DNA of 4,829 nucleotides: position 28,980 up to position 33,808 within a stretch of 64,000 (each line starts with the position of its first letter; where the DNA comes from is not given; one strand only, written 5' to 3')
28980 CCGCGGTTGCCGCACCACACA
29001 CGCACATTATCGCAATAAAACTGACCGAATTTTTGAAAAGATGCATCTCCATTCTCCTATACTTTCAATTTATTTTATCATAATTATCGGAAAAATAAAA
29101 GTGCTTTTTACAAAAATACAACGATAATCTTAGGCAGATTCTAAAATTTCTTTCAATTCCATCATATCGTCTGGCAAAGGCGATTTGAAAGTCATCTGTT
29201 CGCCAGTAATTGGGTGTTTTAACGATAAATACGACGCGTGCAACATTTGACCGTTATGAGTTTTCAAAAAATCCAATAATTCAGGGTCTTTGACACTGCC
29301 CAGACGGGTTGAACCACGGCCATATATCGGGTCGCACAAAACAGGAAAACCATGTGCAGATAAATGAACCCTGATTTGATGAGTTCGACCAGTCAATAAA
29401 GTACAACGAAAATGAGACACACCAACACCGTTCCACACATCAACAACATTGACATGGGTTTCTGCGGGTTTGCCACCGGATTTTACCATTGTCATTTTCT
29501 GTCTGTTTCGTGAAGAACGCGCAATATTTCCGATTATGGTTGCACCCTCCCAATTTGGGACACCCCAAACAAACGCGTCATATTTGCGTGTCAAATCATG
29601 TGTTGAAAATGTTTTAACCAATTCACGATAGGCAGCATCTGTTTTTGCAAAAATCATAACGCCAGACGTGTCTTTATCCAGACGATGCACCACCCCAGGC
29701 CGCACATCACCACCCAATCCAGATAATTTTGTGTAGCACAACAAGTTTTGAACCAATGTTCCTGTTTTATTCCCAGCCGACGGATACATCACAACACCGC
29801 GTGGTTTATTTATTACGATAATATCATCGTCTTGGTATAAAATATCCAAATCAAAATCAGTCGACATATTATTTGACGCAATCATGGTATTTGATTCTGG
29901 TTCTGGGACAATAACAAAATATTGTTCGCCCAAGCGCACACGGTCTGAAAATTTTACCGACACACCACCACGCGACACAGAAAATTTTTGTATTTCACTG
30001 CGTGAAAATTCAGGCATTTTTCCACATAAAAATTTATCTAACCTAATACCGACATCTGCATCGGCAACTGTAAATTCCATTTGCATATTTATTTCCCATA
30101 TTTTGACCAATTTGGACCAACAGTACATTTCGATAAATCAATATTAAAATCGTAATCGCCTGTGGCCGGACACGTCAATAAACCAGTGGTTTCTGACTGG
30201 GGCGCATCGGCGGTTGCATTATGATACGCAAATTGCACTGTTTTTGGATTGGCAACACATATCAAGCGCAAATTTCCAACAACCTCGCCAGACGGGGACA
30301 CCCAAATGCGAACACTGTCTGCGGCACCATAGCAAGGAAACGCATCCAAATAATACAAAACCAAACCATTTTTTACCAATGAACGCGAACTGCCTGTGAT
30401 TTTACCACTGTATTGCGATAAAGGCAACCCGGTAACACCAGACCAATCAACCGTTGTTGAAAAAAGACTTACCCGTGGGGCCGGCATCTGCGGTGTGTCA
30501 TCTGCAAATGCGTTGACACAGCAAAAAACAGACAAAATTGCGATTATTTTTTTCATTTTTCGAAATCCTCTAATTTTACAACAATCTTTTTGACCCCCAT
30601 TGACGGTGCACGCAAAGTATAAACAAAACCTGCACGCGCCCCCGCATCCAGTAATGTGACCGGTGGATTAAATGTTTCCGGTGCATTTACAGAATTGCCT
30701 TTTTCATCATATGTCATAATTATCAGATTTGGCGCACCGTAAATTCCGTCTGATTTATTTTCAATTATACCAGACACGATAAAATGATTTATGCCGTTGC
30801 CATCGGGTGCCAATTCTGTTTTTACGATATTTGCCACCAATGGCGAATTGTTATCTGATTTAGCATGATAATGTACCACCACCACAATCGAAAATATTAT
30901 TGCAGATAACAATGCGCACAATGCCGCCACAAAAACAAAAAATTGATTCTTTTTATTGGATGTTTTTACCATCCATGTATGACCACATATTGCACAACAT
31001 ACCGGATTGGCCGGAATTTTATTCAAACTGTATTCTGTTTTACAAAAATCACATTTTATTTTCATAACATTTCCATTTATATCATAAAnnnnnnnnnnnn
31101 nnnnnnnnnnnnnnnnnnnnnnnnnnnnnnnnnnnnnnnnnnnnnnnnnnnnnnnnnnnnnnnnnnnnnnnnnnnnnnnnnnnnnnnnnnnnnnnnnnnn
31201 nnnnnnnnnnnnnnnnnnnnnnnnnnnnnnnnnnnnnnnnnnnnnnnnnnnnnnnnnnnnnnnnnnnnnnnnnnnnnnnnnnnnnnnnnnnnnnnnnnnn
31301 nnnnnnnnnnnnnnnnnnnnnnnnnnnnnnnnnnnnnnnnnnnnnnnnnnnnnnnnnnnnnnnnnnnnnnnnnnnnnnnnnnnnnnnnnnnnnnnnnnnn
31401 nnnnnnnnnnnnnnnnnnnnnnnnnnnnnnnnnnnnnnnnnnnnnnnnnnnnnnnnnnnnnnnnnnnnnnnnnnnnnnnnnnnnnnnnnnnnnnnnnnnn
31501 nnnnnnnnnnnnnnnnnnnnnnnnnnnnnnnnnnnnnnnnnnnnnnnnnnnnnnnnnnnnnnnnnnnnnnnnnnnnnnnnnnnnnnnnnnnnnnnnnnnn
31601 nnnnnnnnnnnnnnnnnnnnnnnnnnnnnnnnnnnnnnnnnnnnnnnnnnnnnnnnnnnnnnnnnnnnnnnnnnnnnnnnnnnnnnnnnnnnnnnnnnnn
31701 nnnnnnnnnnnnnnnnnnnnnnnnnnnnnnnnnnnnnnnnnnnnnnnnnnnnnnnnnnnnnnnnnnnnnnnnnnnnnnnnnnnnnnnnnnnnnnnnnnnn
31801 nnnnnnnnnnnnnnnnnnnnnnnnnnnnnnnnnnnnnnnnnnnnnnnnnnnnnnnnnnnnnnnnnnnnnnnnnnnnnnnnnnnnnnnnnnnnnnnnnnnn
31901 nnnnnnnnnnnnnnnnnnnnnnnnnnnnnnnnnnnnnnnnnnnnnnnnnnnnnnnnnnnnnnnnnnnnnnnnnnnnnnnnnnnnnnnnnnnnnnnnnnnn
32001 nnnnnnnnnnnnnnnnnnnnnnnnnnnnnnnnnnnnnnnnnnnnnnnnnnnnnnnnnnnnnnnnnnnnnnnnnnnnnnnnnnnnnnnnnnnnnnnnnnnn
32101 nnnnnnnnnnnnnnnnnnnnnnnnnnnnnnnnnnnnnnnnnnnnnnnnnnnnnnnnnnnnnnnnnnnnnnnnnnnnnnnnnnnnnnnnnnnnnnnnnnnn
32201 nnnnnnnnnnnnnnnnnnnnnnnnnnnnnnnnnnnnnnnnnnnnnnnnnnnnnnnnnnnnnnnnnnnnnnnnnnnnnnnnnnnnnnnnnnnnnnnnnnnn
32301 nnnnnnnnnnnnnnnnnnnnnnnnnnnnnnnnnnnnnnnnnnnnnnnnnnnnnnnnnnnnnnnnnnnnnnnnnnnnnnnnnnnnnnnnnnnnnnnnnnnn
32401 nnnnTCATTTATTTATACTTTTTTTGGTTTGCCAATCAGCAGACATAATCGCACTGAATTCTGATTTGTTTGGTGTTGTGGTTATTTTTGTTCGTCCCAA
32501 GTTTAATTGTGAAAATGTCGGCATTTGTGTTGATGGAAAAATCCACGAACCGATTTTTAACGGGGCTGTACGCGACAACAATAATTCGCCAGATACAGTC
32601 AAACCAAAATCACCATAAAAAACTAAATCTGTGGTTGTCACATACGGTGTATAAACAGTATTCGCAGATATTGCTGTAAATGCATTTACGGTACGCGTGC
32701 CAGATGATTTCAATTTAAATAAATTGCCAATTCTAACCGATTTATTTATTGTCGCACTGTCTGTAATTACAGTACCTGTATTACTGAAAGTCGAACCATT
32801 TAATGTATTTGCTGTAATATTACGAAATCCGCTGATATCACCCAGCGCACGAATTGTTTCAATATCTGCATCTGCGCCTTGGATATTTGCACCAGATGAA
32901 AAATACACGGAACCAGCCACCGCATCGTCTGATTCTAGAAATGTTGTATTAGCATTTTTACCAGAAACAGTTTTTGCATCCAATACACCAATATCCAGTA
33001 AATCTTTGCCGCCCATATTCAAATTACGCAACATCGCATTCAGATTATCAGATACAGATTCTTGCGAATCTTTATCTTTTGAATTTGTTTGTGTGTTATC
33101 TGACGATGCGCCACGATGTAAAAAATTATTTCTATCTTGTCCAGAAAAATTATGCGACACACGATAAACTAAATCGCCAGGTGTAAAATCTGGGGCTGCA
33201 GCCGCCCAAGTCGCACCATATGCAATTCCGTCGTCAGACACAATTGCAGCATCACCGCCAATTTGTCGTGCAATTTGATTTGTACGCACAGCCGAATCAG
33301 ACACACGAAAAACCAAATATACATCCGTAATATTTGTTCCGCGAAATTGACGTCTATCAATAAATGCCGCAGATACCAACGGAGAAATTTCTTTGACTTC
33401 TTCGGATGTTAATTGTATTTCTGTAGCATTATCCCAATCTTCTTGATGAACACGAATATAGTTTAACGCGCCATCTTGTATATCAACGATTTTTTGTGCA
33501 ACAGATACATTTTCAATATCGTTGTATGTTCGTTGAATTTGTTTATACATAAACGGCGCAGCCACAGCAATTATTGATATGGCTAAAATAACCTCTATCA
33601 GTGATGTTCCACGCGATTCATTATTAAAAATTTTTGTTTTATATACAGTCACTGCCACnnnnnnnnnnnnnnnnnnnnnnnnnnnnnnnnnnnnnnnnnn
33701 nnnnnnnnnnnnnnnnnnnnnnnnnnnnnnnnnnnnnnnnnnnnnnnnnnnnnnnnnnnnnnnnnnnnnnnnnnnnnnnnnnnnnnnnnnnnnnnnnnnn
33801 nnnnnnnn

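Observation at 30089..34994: Operon of three large paralogous PilV/shufflon-N-like prepilins, packed with a zinc-ribbon membrane protein, a secreted protein and rluD, with no pilus machinery nearby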

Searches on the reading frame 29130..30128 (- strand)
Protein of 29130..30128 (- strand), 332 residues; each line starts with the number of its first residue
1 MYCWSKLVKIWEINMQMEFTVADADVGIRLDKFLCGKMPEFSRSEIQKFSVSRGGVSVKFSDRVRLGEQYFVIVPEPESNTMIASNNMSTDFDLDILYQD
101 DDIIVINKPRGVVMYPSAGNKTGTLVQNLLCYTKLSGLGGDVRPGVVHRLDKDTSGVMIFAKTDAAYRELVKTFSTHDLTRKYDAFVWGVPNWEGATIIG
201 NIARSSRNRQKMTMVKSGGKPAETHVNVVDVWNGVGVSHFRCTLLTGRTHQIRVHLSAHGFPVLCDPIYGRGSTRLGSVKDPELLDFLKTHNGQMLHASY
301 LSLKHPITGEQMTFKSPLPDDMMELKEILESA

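Call 3: search_protein_families(library=pfam, proteins=[window:29130-30128:-], max_evalue=1)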
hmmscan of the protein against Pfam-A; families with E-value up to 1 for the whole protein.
window:29130-30128:- (332 aa): 1 family
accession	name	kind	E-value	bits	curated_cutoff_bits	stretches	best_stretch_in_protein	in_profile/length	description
PF00849.27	PseudoU_synth_2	-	4.1e-29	102.2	26.8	1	102-258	1-152/152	RNA pseudouridylate synthase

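Call 4: search_protein_families(library=ncbifam, proteins=[window:29130-30128:-], max_evalue=1)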
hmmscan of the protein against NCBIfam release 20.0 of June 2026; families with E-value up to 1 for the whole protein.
window:29130-30128:- (332 aa): 8 families
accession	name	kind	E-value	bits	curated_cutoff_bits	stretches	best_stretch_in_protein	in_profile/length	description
TIGR00005.1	rluA_subfam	subfamily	3.1e-72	243.4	192.7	1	27-329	5-297/298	RluA family pseudouridine synthase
NF008385.0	PRK11180.1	equivalog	2e-67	227.9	351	1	15-330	5-313/325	23S rRNA pseudouridine(1911/1915/1917) synthase RluD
NF008249.0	PRK11025.1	equivalog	1.6e-32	112.7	378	1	19-328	11-312/317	23S rRNA pseudouridine(955/2504/2580) synthase RluC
NF007543.0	PRK10158.1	equivalog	2.7e-31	108.9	286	1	87-317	7-216/219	bifunctional tRNA pseudouridine(32) synthase/23S rRNA pseudouridine(746) synthase RluA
TIGR01621.1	RluA-like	hypoth_equivalog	4.5e-24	84.9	222.3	1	94-271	2-167/217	TIGR01621 family pseudouridine synthase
NF008321.0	PRK11112.1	equivalog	6.9e-24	84.5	328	1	94-325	2-230/257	tRNA pseudouridine(65) synthase TruC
TIGR00093.1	TIGR00093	subfamily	6.7e-05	22.7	109.3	1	107-264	1-136/161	pseudouridine synthase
NF045741.1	MPN162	equivalog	0.16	11.3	400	1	84-130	98-144/313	MPN162 family protein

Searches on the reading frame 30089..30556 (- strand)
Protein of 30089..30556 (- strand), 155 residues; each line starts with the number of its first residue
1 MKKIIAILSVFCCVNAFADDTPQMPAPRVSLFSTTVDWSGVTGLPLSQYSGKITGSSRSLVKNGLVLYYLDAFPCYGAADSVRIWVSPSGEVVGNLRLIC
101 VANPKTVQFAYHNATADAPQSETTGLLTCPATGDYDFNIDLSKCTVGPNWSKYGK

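Call 3: search_protein_families(library=pfam, proteins=[window:30089-30556:-], max_evalue=1)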
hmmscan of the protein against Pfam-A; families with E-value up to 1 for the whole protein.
window:30089-30556:- (155 aa): 0 families

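Call 4: search_protein_families(library=ncbifam, proteins=[window:30089-30556:-], max_evalue=1)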
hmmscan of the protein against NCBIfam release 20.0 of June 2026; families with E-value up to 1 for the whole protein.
window:30089-30556:- (155 aa): 0 families

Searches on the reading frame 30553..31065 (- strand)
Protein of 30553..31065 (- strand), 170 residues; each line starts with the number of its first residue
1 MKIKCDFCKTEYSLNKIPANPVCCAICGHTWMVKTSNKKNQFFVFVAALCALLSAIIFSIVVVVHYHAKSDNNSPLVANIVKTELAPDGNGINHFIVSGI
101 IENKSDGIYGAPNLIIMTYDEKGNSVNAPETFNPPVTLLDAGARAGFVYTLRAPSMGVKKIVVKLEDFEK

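Call 3: search_protein_families(library=pfam, proteins=[window:30553-31065:-], max_evalue=1)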
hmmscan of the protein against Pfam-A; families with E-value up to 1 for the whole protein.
window:30553-31065:- (170 aa): 4 families
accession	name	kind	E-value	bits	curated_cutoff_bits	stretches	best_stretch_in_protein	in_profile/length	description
PF13717.11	Zn_ribbon_4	-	0.014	15.8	30.3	1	1-31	1-35/36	zinc-ribbon domain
PF13903.11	Claudin_2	-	0.052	13.8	29.1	1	24-69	101-146/192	PMP-22/EMP/MP20/Claudin tight junction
PF01667.23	Ribosomal_S27e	-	0.17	12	24.5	1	1-30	6-35/55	Ribosomal protein S27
PF13786.12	DUF4179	-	0.32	11.9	30.1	1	38-85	2-48/94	Domain of unknown function (DUF4179)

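Call 4: search_protein_families(library=ncbifam, proteins=[window:30553-31065:-], max_evalue=1)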
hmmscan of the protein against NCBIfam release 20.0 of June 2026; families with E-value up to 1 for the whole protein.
window:30553-31065:- (170 aa): 5 families
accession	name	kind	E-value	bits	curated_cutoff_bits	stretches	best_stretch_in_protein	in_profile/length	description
TIGR02098.1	MJ0042_CXXC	domain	0.0019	17.8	20.9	1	1-33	1-37/38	MJ0042-type zinc finger domain-containing protein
NF001629.0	PRK00415.1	equivalog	0.003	17.1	70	1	1-32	13-44/62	30S ribosomal protein S27e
NF038353.1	FxLYD_dom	domain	0.0037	17.1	23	1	96-126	5-35/71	FxLYD domain-containing protein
NF001606.0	PRK00398.1-3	equivalog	0.048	13.5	72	1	1-35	1-33/44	DNA-directed RNA polymerase subunit P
NF003779.0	PRK05370.1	equivalog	0.15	10.9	657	1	89-120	272-305/448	argininosuccinate synthase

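Call 85: search_protein_families(library=pfam, alignment_id=A6, max_evalue=0.05)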
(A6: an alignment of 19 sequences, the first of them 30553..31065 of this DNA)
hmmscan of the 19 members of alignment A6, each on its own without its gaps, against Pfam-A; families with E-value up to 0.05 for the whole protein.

A. member 1, window:30553-31065:- (170 aa): 1 family
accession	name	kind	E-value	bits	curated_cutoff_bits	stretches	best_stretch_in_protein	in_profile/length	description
PF13717.11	Zn_ribbon_4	-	0.014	15.8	30.3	1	1-31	1-35/36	zinc-ribbon domain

B. families by the number of members that match (of 19 scanned): 20 families
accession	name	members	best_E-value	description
PF13717.11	Zn_ribbon_4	19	7.5e-10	zinc-ribbon domain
PF11906.13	DUF3426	13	3.1e-05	Protein of unknown function (DUF3426)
PF01667.23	Ribosomal_S27e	9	0.00021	Ribosomal protein S27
PF13719.11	Zn_ribbon_5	8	4.8e-06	zinc-ribbon domain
PF08592.16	Anthrone_oxy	4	0.003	Anthrone oxygenase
PF11238.13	DUF3039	2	0.0058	Protein of unknown function (DUF3039)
PF13903.11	Claudin_2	2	0.016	PMP-22/EMP/MP20/Claudin tight junction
PF25206.1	DUF7836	1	0.0066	Domain of unknown function (DUF7836)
PF14445.12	Prok-RING_2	1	0.01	Prokaryotic RING finger family 2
PF13408.12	Zn_ribbon_recom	1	0.013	Recombinase zinc beta ribbon domain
PF05191.20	ADK_lid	1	0.017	Adenylate kinase, active site lid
PF19913.5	WCOB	1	0.024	Wolframin C-terminal OB-fold domain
PF13567.11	DUF4131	1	0.027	Domain of unknown function (DUF4131)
PF09788.14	Tmemb_55A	1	0.031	Transmembrane protein 55A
PF24159.1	FAKV_Clamp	1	0.033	FAKV Clamp protein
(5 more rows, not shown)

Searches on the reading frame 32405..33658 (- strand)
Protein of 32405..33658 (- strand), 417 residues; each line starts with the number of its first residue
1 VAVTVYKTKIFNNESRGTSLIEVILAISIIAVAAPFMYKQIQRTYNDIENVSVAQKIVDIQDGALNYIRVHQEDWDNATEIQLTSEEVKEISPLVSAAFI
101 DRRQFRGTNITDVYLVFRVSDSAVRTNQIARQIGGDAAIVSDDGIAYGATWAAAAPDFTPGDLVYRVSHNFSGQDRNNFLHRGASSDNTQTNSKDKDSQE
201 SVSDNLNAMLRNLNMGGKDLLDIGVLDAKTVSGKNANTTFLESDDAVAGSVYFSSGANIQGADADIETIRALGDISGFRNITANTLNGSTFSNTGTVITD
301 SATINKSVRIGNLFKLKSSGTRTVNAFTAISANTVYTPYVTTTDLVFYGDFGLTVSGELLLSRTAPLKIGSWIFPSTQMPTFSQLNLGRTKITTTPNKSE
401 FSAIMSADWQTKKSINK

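Call 3: search_protein_families(library=pfam, proteins=[window:32405-33658:-], max_evalue=1)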
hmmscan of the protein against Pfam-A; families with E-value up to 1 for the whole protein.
window:32405-33658:- (417 aa): 2 families
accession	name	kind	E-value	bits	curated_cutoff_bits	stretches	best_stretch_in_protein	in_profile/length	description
PF07963.17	N_methyl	-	0.026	14.6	21.2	1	15-34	4-23/27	Prokaryotic N-terminal methylation motif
PF11919.13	PSME4_C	-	0.094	13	22.5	1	60-96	47-82/88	Proteasome activator complex subunit 4-like, C-terminal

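Call 4: search_protein_families(library=ncbifam, proteins=[window:32405-33658:-], max_evalue=1)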
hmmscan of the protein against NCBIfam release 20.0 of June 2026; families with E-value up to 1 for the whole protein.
window:32405-33658:- (417 aa): 4 families
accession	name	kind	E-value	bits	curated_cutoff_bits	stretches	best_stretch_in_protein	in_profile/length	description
NF009547.0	PRK12936.1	subfamily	0.013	15.1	436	1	43-117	73-144/245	3-ketoacyl-(acyl-carrier-protein) reductase NodG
TIGR02532.1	IV_pilin_GFxxxE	domain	0.039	13.8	16.3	1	19-34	5-20/24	prepilin-type N-terminal cleavage/methylation domain-containing protein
TIGR01707.1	gspI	equivalog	0.069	13.7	44.35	1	17-59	1-46/101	type II secretion system minor pseudopilin GspI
NF041013.1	T4P_ComGE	equivalog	0.14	12.3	49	1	15-52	3-40/83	competence type IV pilus minor pilin ComGE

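Call 47: find_homologous_proteins(query=window:32405-33658:-)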
Query window:32405-33658:- (417 aa): 923 proteins with E <= 0.001 among 8000 candidates; the best 120 are listed.
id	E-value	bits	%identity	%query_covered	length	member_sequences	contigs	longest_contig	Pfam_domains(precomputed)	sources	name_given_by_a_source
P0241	1.4e-264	895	100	100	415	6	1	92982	-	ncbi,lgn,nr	ncbi:MAG: hypothetical protein KBT14_00335 [Proteobacteria bacterium]|nr:hypothetical protein [Candi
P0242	1.3e-249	846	93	100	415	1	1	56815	-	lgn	-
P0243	1.0e-207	708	78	100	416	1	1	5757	-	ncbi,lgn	-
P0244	1.1e-207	708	78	100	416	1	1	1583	-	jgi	-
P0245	8.0e-207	705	78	100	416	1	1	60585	-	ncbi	ncbi:MAG: hypothetical protein ACLRFM_02800 [Alphaproteobacteria bacterium]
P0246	1.0e-206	704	77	98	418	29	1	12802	-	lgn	-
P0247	1.2e-206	704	77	100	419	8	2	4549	-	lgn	-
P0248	2.4e-205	700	77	99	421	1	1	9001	-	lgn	-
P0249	5.9e-204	695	77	99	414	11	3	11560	-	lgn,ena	-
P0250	3.2e-196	670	71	100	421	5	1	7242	-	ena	-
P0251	9.0e-195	665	78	94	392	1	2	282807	-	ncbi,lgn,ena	-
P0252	2.0e-194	664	71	100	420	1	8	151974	-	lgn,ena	-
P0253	6.7e-194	662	78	94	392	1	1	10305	-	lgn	-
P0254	4.2e-193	660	71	100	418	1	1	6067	-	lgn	-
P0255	5.9e-193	659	72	100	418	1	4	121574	-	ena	-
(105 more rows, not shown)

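Call 76: search_protein_families(library=pfam, alignment_id=A4, max_evalue=0.05)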
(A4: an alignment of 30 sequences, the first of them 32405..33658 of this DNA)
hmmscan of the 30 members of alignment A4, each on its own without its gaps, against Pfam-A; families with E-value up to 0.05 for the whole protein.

A. member 1, window:32405-33658:- (417 aa): 1 family
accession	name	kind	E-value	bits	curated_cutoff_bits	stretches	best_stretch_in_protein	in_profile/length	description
PF07963.17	N_methyl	-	0.026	14.6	21.2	1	15-34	4-23/27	Prokaryotic N-terminal methylation motif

B. families by the number of members that match (of 30 scanned): 7 families
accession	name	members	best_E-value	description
PF07963.17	N_methyl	12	0.002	Prokaryotic N-terminal methylation motif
PF11919.13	PSME4_C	6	0.0065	Proteasome activator complex subunit 4-like, C-terminal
PF09418.16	DUF2009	1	0.0013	Non-canonical E2 ubiquitin-conjugating enzyme, DUF2009 family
PF04172.21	LrgB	1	0.0027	LrgB-like family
PF23912.1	DUF7254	1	0.014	Domain of unknown function (DUF7254)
PF03961.19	FapA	1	0.02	Flagellar Assembly Protein A beta solenoid domain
PF01484.22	Col_cuticle_N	1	0.033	Nematode cuticle collagen N-terminal domain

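Call 90: search_solved_structures(query=A4, max_evalue=10)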
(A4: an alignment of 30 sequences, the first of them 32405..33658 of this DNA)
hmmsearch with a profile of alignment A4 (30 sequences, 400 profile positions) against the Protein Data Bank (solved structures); distinct sequences matched with E-value up to 10: 0.
